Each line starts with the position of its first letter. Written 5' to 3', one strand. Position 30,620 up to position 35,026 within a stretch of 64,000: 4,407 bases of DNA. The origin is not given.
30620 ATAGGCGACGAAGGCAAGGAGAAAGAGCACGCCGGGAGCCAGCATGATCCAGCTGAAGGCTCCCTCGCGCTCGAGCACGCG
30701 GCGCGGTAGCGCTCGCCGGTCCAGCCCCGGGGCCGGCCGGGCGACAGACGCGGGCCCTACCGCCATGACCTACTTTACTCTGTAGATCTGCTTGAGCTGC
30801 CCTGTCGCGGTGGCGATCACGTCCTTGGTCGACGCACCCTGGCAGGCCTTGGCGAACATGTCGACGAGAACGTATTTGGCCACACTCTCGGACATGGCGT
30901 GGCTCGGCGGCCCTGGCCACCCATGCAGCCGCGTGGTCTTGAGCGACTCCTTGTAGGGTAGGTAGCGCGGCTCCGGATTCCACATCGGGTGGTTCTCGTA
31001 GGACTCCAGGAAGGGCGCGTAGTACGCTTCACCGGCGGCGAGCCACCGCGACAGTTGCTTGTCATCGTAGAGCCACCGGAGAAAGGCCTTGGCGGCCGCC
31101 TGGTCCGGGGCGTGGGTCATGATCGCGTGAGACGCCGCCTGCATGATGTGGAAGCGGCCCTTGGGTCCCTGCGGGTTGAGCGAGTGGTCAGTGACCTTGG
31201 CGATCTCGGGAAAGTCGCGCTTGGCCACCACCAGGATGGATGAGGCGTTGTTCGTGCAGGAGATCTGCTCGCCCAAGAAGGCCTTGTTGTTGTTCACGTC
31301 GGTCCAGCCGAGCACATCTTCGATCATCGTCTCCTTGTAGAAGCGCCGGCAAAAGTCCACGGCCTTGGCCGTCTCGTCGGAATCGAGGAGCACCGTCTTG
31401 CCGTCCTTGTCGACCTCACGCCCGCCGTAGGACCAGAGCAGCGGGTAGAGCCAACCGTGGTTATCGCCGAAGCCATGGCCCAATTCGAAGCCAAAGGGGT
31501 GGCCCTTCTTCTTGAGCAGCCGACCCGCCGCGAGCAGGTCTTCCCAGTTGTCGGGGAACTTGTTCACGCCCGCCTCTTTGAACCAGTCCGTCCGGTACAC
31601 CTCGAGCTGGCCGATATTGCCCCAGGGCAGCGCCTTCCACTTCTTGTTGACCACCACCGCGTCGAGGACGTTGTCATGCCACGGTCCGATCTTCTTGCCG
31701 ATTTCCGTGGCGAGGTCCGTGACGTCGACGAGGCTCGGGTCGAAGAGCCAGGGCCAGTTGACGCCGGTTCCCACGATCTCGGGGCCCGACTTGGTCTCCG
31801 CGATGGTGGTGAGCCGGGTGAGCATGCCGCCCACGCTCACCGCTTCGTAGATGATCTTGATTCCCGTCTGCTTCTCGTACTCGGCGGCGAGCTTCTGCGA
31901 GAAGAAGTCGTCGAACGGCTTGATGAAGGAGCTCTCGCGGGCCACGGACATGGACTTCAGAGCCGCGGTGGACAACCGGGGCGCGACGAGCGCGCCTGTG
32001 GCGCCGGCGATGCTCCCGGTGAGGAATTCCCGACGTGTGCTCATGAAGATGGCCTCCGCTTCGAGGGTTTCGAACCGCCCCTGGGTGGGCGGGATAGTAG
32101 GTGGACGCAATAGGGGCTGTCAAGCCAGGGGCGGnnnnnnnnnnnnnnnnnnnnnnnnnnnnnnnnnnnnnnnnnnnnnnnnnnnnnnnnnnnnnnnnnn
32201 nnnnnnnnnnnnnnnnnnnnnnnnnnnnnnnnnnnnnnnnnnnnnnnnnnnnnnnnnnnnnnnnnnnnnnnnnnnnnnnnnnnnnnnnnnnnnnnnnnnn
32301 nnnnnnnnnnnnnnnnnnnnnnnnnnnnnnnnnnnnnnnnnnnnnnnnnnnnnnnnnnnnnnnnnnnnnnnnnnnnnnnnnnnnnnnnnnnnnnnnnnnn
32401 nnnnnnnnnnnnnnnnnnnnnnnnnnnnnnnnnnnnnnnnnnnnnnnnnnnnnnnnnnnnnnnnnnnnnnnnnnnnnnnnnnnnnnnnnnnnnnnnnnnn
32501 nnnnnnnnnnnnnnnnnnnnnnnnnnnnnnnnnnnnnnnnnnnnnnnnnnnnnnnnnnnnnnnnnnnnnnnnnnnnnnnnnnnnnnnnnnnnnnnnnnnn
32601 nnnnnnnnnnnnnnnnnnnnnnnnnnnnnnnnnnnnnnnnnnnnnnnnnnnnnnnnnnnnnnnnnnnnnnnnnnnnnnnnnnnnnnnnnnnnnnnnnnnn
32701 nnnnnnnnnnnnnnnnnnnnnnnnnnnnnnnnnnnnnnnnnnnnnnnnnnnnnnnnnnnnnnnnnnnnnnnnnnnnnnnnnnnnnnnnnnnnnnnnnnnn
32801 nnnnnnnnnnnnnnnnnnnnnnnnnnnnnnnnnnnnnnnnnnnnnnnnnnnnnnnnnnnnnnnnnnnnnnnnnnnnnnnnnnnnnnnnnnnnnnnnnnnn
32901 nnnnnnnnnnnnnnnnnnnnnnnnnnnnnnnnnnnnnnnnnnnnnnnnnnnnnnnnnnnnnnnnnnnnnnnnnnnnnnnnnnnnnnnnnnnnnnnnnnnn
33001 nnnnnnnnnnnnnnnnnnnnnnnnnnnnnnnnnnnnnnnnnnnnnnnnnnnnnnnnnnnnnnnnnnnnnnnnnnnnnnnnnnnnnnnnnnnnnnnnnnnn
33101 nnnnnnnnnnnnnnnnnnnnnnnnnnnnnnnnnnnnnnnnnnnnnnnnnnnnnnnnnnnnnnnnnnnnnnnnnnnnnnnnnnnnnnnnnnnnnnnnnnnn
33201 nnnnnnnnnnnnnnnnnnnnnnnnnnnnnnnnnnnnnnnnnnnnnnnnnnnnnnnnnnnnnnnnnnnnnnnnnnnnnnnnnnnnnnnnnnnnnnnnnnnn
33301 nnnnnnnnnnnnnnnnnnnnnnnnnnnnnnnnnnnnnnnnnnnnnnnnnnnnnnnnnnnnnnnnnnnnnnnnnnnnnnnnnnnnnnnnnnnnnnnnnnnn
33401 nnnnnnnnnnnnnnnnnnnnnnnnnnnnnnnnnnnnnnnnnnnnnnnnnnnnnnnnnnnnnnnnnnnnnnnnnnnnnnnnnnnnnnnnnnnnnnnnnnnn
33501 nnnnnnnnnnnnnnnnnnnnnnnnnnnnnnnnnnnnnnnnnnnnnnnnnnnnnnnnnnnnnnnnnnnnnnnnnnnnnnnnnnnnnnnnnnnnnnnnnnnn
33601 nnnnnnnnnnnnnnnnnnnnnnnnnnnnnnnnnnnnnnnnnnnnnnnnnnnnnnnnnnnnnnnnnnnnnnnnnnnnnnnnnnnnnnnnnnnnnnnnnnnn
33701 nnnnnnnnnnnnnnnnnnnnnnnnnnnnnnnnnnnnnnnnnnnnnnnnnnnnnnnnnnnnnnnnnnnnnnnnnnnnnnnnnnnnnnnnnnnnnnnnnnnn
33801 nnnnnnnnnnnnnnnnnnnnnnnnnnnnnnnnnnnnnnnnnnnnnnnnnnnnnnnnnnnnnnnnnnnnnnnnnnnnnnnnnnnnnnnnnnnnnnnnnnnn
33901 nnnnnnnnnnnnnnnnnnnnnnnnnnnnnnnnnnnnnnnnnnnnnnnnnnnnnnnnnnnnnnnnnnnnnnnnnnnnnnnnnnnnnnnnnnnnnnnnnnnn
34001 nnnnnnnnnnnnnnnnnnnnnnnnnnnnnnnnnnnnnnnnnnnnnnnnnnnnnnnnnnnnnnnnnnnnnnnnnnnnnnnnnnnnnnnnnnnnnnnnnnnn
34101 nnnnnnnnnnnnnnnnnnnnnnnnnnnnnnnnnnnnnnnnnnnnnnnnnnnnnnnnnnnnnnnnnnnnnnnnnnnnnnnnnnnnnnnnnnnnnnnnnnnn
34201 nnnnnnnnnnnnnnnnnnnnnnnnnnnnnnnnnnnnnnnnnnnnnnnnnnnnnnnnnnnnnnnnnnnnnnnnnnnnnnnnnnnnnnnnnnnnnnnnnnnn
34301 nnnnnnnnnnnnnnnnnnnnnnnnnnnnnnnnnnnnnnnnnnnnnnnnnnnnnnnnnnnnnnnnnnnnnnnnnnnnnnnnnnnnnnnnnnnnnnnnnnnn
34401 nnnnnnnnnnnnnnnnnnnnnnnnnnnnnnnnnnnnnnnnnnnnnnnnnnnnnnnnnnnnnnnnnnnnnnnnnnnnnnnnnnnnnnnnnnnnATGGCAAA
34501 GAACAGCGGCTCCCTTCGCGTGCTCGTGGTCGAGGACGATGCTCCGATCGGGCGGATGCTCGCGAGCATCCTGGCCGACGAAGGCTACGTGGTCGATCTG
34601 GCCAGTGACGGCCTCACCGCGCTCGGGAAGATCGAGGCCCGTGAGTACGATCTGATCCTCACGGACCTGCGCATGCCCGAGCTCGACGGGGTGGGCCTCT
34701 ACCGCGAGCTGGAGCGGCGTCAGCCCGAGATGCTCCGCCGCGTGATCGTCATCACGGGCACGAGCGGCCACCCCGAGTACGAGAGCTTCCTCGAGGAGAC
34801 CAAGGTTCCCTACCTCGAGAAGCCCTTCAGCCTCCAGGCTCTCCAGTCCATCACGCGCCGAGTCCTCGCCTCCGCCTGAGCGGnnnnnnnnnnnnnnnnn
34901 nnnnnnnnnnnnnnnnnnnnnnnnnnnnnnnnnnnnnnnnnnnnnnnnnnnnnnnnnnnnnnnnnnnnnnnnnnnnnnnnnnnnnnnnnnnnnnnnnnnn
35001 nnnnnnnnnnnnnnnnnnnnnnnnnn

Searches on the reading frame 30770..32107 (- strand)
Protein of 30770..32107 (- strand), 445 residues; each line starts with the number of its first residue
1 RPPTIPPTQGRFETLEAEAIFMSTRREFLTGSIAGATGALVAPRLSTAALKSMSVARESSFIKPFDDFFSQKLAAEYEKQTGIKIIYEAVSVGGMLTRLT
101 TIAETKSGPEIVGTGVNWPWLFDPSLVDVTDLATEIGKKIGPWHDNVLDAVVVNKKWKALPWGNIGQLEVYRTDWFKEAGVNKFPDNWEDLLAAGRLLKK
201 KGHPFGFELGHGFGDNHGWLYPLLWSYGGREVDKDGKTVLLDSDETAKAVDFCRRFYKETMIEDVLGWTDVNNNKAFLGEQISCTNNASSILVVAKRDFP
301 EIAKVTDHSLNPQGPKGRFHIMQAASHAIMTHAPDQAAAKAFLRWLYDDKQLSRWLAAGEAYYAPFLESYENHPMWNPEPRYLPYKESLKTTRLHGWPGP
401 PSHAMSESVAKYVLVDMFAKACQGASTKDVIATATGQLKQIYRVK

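Call 102: search_protein_families(library=pfam, proteins=[window:30770-32107:-], max_evalue=0.001)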
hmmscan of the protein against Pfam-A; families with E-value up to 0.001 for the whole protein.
window:30770-32107:- (445 aa): 3 families
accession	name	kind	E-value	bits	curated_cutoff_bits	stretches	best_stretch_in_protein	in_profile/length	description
PF01547.30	SBP_bac_1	-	7.4e-30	105.4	26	1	71-351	11-305/307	Bacterial extracellular solute-binding protein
PF13416.11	SBP_bac_8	-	8.7e-27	95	27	1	72-377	1-272/279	Bacterial extracellular solute-binding protein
PF13531.11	SBP_bac_11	-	0.00031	21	25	0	322-352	188-218/227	Bacterial extracellular solute-binding protein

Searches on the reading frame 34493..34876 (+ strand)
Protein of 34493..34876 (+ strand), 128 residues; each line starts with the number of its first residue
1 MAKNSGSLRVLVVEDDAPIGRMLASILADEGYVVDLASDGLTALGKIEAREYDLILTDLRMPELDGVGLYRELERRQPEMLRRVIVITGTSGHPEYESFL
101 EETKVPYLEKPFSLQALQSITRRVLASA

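Call 102: search_protein_families(library=pfam, proteins=[window:34493-34876:+], max_evalue=0.001)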
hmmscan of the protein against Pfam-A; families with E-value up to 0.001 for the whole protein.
window:34493-34876:+ (128 aa): 1 family
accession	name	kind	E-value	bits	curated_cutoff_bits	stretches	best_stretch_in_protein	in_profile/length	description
PF00072.30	Response_reg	-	2.1e-23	83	30.2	1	10-120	1-109/111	Response regulator receiver domain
